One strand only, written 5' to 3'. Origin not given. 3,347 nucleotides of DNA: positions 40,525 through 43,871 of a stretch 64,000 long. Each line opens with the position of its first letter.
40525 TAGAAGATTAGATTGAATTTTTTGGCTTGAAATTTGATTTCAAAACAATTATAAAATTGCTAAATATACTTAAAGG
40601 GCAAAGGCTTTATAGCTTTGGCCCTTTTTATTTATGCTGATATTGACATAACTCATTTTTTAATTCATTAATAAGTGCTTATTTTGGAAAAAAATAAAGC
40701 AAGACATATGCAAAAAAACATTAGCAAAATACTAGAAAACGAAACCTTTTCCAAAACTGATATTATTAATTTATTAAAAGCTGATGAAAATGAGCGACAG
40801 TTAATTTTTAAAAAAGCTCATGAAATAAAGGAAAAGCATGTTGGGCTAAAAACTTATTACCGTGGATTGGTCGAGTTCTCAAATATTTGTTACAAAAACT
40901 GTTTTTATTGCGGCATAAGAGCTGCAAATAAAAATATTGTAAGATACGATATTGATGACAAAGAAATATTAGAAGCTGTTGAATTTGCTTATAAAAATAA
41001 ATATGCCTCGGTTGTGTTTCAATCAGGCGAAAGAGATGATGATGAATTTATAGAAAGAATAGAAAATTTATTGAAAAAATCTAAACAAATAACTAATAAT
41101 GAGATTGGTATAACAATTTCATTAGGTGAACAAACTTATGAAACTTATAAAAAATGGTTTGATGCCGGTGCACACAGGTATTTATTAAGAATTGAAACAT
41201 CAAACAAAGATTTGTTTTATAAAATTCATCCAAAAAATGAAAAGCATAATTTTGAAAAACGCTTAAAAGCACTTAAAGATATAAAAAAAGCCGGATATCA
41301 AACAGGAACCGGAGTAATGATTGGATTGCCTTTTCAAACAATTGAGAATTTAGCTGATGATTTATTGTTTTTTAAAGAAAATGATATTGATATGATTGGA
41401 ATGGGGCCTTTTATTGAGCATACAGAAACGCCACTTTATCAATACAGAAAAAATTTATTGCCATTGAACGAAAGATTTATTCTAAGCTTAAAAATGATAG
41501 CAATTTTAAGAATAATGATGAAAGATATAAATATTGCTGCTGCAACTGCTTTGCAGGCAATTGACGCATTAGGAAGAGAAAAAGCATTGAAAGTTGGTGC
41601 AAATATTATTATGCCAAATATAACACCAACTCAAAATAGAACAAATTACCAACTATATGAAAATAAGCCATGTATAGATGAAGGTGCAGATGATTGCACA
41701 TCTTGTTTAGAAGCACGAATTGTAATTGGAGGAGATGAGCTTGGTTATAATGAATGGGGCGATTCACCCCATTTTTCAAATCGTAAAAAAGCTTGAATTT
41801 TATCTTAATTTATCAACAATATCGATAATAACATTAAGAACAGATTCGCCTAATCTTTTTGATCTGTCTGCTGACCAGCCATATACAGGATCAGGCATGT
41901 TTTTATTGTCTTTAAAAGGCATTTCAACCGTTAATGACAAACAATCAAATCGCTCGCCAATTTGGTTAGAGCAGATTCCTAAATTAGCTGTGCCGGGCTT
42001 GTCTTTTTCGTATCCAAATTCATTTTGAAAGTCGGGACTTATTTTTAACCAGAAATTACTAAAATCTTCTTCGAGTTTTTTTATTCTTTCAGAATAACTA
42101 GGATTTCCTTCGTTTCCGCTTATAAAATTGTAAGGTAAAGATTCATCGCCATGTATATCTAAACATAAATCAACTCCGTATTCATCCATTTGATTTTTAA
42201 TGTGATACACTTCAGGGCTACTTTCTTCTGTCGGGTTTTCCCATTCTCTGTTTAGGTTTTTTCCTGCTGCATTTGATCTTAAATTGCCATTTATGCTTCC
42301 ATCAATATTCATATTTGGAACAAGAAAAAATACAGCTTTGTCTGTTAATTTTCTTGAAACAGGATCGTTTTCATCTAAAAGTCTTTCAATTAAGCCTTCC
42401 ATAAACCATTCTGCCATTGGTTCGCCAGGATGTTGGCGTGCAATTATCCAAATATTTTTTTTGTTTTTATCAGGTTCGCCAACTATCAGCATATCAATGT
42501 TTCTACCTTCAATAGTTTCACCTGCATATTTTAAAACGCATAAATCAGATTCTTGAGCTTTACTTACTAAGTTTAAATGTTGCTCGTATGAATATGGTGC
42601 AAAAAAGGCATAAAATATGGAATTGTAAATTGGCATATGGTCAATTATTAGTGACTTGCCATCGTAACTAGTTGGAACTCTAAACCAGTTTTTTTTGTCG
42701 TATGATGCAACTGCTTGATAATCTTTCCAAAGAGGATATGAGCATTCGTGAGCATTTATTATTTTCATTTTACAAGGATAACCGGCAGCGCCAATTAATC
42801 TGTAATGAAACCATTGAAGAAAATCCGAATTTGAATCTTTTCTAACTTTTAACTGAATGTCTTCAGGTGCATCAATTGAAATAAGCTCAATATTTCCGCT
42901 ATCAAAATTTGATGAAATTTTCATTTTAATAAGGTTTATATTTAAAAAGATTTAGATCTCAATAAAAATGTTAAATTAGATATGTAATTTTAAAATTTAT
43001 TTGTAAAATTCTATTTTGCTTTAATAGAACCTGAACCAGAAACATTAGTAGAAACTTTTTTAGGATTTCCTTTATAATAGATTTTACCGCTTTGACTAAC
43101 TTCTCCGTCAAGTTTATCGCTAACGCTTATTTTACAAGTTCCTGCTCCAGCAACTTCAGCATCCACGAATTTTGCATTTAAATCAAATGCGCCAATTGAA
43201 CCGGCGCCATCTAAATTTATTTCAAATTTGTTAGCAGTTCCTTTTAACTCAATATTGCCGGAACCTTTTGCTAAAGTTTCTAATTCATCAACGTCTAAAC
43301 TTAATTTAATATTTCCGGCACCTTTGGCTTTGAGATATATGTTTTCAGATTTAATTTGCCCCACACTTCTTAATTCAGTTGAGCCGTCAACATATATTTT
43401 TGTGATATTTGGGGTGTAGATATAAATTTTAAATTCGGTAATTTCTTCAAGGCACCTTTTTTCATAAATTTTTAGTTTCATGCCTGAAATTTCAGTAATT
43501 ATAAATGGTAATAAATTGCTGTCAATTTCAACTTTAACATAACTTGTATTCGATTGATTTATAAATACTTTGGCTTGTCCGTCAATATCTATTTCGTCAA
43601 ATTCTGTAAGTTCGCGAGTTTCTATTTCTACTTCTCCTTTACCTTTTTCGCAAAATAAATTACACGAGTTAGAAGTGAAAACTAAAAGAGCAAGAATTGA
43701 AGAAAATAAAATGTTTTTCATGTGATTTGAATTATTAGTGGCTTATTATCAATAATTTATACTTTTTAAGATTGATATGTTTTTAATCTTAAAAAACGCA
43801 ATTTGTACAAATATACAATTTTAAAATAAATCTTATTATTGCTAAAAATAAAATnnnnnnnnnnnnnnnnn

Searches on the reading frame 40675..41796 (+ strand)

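Call 41: search_protein_families(library=pfam, proteins=[window:40675-41796:+], max_evalue=0.0001)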
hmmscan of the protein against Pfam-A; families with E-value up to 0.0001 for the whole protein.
window:40675-41796:+ (373 aa): 1 family
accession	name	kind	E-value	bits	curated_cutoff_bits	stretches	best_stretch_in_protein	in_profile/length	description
PF04055.27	Radical_SAM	-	7.9e-22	78.6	29.5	1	66-231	1-164/166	Radical SAM superfamily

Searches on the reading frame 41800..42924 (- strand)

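Call 41: search_protein_families(library=pfam, proteins=[window:41800-42924:-], max_evalue=0.0001)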
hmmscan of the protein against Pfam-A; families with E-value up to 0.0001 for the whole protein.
window:41800-42924:- (374 aa): 2 families
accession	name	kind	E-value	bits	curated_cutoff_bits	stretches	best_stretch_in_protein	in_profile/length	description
PF18027.6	Pepdidase_M14_N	-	8.4e-36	122.8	23.2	1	3-108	1-107/107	Cytosolic carboxypeptidase N-terminal domain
PF00246.29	Peptidase_M14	-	3.2e-20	73.4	21.6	1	122-292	9-217/286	Zinc carboxypeptidase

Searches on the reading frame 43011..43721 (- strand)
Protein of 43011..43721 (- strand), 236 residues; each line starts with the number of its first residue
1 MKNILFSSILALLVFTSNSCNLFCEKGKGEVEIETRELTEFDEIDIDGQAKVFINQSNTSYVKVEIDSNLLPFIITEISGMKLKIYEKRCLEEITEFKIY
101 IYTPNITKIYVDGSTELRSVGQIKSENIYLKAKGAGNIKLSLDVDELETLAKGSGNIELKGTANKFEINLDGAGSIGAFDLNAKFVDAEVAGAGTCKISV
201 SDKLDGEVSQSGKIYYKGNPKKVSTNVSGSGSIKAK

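Call 41: search_protein_families(library=pfam, proteins=[window:43011-43721:-], max_evalue=0.0001)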
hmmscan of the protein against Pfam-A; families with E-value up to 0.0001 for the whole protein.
window:43011-43721:- (236 aa): 1 family
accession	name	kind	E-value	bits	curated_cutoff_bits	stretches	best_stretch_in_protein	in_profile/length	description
PF10988.14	DUF2807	-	2.2e-47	161.6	24.2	1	40-220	1-181/181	Putative auto-transporter adhesin, head GIN domain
